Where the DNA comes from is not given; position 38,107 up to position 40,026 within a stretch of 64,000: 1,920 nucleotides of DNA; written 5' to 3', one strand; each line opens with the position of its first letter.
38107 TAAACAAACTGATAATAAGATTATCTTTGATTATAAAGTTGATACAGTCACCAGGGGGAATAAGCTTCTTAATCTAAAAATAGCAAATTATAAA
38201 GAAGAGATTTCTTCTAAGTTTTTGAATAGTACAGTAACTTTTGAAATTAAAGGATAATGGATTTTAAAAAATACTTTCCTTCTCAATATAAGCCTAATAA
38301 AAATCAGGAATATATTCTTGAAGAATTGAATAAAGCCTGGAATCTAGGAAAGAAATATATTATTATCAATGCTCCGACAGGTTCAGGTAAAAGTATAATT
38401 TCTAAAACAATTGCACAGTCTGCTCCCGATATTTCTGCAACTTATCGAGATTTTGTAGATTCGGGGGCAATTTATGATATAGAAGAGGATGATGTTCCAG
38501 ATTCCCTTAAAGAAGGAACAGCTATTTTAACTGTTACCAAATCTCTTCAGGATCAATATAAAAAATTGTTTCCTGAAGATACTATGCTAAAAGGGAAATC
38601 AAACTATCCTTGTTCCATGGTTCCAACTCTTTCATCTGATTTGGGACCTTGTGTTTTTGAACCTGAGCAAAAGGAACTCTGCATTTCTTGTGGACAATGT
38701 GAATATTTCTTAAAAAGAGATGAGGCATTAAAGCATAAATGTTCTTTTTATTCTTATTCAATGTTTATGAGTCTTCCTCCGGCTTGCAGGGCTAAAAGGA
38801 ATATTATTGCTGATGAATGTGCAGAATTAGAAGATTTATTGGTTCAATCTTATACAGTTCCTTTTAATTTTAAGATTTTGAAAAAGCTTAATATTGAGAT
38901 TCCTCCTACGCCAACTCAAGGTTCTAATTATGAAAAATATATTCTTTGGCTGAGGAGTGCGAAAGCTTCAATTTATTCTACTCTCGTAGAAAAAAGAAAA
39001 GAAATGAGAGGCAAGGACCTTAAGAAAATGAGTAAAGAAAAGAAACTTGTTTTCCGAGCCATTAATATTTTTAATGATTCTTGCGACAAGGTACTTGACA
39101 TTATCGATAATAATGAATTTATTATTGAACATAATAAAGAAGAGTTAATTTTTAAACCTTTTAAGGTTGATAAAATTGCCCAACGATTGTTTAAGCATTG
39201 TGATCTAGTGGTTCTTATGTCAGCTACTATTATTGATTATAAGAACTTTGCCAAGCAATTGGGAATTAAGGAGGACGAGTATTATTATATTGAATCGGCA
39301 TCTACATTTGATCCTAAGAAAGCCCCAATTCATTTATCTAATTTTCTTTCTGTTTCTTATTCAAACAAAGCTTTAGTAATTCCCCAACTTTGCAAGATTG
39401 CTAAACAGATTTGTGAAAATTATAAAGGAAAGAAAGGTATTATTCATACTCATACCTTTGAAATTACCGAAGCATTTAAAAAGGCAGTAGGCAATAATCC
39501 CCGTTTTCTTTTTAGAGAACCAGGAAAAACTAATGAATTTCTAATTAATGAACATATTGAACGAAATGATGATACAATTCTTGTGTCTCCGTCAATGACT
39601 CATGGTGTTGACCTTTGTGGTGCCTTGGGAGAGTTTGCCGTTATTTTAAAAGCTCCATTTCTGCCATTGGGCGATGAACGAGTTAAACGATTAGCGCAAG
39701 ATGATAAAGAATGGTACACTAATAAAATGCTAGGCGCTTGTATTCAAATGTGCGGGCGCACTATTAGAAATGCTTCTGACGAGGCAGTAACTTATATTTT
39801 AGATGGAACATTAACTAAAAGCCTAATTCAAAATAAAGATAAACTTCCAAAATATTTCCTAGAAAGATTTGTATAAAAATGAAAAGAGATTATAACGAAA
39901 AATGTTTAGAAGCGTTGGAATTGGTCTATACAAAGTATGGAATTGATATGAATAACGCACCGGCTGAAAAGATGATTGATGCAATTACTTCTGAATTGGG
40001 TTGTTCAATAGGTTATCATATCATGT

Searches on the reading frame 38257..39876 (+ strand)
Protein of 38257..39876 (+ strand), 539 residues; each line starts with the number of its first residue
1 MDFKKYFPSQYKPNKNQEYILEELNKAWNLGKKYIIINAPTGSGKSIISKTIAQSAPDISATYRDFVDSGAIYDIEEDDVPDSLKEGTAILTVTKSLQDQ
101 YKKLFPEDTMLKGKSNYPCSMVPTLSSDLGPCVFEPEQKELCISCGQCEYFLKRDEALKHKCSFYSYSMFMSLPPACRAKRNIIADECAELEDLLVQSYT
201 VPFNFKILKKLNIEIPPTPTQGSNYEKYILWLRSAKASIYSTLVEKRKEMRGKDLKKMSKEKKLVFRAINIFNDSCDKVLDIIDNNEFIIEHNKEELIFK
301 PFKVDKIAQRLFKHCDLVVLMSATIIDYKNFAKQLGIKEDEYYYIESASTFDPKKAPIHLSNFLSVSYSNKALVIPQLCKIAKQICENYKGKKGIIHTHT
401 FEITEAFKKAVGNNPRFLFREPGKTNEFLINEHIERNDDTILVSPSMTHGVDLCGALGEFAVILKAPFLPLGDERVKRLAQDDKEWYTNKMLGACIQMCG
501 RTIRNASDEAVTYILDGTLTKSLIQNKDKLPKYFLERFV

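Call 88: search_protein_families(library=phrogs, proteins=[window:38257-39876:+], max_evalue=0.00001)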
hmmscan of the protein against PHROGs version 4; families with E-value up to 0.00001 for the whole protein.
window:38257-39876:+ (539 aa): 2 families
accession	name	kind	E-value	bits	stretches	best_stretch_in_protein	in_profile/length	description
phrog_2488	-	DNA, RNA and nucleotide metabolism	3.2e-87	294.6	1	4-538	11-576/579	DNA helicase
phrog_16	-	DNA, RNA and nucleotide metabolism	2.1e-06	27.3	0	16-152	276-368/986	DNA helicase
